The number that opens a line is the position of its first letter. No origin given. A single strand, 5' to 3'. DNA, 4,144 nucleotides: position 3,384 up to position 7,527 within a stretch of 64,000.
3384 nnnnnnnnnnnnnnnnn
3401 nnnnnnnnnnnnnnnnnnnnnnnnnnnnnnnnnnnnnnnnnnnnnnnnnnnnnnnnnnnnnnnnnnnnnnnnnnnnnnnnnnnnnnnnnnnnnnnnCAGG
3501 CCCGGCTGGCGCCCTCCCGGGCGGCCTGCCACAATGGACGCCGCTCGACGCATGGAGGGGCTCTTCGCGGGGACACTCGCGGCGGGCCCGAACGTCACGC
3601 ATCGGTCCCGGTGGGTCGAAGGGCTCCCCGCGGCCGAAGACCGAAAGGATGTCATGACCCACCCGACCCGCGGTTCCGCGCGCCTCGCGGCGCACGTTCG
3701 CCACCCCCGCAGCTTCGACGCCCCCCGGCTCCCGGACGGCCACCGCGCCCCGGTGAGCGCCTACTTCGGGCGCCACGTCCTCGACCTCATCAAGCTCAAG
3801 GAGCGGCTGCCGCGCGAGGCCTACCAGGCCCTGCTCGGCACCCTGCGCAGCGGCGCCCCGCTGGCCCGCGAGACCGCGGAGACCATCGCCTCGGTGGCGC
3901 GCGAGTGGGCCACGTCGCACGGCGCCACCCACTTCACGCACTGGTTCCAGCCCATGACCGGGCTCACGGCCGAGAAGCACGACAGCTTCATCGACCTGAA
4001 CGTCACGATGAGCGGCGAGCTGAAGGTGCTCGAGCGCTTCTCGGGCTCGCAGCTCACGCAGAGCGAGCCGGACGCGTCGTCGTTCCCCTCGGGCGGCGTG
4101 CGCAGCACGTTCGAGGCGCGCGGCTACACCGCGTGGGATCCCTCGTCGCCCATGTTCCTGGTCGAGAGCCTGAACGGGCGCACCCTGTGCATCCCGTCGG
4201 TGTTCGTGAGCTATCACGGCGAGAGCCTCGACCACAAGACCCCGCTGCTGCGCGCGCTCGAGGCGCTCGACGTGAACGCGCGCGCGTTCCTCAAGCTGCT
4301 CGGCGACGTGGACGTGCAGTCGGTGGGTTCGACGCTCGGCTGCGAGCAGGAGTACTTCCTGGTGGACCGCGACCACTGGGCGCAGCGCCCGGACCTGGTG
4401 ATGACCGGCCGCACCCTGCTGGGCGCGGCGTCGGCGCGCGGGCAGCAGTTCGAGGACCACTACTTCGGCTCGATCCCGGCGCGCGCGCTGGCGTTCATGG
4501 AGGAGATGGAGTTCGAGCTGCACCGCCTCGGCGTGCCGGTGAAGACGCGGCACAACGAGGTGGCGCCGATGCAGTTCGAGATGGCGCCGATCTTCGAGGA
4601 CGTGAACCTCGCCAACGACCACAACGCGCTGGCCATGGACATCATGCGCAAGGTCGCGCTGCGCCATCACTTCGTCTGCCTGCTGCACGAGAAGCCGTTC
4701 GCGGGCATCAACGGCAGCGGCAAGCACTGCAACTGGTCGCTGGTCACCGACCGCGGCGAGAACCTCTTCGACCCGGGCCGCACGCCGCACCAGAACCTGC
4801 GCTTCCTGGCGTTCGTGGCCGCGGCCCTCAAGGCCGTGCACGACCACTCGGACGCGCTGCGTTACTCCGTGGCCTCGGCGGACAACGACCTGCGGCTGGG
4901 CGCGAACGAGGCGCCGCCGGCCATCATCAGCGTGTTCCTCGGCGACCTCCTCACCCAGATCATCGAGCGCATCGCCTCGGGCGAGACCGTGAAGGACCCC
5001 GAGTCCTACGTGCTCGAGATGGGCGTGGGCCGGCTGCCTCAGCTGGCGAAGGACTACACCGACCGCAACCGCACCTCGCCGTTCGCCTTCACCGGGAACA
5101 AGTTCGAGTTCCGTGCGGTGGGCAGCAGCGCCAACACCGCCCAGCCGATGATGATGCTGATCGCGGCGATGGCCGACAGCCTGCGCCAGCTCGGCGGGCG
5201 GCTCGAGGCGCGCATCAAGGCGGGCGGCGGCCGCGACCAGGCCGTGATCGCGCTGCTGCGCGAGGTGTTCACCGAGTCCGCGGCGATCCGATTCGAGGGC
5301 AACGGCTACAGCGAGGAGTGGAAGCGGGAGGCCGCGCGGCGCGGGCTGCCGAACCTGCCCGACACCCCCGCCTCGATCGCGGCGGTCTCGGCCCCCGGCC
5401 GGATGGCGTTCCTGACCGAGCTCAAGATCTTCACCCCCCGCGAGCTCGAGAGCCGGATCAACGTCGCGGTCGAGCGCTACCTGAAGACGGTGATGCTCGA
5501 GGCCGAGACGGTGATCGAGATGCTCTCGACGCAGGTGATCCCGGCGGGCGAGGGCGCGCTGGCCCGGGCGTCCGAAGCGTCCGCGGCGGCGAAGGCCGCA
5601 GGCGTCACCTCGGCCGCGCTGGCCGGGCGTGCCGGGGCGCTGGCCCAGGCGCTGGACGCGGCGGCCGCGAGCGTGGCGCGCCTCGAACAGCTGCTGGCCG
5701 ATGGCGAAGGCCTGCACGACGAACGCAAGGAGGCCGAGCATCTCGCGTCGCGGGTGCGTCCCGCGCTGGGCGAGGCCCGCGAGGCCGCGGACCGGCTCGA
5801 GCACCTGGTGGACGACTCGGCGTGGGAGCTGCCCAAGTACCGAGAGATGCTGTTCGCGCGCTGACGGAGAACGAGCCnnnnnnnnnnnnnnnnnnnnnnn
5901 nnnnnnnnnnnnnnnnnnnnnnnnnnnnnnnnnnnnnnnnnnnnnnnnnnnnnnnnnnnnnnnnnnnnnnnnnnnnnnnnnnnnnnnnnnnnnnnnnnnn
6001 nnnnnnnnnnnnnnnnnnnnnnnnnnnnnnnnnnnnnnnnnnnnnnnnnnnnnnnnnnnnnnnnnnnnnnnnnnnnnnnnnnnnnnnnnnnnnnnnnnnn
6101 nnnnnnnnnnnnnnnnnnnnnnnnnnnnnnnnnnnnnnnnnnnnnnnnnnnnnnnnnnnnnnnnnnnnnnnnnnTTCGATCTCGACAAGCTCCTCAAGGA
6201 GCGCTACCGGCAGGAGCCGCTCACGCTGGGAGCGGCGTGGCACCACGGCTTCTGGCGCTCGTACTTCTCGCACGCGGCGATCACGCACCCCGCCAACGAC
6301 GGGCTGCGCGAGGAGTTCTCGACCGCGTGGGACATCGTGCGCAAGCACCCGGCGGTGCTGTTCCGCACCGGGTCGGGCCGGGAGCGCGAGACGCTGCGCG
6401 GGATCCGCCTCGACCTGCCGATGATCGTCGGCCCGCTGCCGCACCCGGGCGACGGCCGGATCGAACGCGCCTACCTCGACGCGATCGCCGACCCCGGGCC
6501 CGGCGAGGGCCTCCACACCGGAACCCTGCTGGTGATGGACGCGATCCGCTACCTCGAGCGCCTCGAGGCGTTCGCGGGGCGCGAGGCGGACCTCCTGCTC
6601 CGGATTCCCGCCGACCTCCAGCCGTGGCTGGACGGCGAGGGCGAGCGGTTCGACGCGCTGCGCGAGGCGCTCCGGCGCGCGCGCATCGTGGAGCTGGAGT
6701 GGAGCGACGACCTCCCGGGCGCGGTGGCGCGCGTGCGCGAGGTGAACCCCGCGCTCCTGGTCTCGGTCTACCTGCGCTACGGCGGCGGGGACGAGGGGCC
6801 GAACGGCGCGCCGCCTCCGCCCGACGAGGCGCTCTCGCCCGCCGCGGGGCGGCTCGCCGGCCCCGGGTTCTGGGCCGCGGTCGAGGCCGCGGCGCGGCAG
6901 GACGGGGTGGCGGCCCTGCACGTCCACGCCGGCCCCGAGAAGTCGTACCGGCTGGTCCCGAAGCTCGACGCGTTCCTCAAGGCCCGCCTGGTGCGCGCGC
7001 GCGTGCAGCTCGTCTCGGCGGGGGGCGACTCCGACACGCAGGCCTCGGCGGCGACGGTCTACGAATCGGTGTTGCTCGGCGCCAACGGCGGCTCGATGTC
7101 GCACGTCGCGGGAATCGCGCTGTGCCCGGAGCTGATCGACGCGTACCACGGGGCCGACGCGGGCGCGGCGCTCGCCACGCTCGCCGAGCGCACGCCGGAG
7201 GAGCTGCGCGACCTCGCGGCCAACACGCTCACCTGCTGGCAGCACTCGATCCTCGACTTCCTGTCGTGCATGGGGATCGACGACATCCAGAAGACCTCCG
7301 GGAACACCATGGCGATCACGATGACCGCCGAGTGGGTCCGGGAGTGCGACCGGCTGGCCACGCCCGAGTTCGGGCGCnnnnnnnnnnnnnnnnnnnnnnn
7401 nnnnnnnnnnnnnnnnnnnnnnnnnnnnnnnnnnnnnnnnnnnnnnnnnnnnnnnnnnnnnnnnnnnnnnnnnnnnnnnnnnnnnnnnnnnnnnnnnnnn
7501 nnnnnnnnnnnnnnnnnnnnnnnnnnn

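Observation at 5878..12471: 2198-aa glutamate-synthase-like giant protein with rearranged domain order and an internal Ntn-amidotransferase-like domain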

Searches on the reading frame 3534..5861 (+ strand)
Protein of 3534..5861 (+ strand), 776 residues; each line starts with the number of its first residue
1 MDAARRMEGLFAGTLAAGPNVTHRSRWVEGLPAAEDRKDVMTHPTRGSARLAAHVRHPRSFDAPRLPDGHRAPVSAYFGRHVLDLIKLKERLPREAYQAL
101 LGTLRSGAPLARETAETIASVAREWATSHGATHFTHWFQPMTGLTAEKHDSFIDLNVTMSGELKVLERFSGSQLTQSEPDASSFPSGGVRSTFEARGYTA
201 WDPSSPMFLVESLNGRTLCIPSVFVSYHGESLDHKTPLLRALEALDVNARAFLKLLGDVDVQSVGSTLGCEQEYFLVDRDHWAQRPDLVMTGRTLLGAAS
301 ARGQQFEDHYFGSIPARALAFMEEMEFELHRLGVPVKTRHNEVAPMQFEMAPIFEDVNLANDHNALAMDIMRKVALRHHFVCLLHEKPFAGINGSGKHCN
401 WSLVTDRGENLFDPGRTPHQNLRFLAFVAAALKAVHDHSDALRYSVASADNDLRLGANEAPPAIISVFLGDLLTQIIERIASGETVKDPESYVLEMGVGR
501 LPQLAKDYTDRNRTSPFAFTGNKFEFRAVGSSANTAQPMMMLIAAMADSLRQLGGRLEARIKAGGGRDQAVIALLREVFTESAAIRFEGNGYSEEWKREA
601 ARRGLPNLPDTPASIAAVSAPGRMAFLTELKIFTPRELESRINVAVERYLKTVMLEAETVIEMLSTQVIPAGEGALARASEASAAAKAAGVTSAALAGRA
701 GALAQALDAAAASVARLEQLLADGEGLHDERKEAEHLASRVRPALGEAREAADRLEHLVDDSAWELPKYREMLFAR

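Call 9: search_protein_families(library=pfam, proteins=[window:3534-5861:+], max_evalue=0.01)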
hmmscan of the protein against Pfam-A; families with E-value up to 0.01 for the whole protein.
window:3534-5861:+ (776 aa): 3 families
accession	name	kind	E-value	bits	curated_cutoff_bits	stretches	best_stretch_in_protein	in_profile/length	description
PF12437.13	GSIII_N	-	7e-68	227.7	25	1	75-241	2-160/160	Glutamine synthetase type III N terminal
PF18318.6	Gln-synt_C-ter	-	3.5e-32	111.1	22.7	1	570-672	1-103/118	Glutamine synthetase C-terminal domain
PF00120.29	Gln-synt_C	-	2.5e-20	73.3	24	1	265-436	21-189/344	Glutamine synthetase, catalytic domain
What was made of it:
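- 3534..5864 (+): Type III glutamine synthetase (GlnN type, 776 aa), inserted between the partner and the giant. Pfam GSIII_N E 7e-68, Gln-synt_C, Gln-synt_C-ter (call 9).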

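Call 79: search_protein_families(library=ncbifam, proteins=[window:3534-5861:+], max_evalue=0.001)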
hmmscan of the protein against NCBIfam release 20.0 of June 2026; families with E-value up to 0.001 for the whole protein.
window:3534-5861:+ (776 aa): 4 families
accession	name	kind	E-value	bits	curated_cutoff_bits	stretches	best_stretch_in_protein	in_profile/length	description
TIGR00653.1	GlnA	equivalog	7.1e-13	48.1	429.15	1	266-420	121-283/462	type I glutamate--ammonia ligase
TIGR03105.1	gln_synth_III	equivalog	1.1e-11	43.9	469.6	1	248-443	96-280/435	type III glutamate--ammonia ligase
NF007006.0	PRK09469.1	equivalog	4e-06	25.7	845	1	322-415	193-286/469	glutamate--ammonia ligase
NF045547.1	GGputSyn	equivalog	0.00034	19.5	650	0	324-432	170-277/438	gamma-glutamylputrescine synthetase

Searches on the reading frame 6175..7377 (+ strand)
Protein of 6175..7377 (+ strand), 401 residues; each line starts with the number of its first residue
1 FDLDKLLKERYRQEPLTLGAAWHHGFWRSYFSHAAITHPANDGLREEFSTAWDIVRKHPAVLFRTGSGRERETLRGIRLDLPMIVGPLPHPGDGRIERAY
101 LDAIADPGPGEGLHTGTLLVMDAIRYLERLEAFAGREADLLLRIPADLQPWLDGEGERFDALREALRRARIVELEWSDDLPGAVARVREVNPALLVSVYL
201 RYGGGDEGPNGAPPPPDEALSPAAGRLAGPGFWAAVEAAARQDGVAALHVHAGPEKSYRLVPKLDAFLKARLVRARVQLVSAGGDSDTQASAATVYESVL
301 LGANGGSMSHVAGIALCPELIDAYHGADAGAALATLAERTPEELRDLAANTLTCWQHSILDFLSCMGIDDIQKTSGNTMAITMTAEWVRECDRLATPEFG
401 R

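Call 62: search_protein_families(library=pfam, proteins=[window:6175-7377:+], max_evalue=1)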
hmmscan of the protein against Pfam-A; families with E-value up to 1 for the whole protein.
window:6175-7377:+ (401 aa): 1 family
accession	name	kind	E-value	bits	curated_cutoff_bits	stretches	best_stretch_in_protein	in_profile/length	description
PF14460.11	Prok-E2_D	-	0.35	11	25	1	20-38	120-138/171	Prokaryotic E2 family D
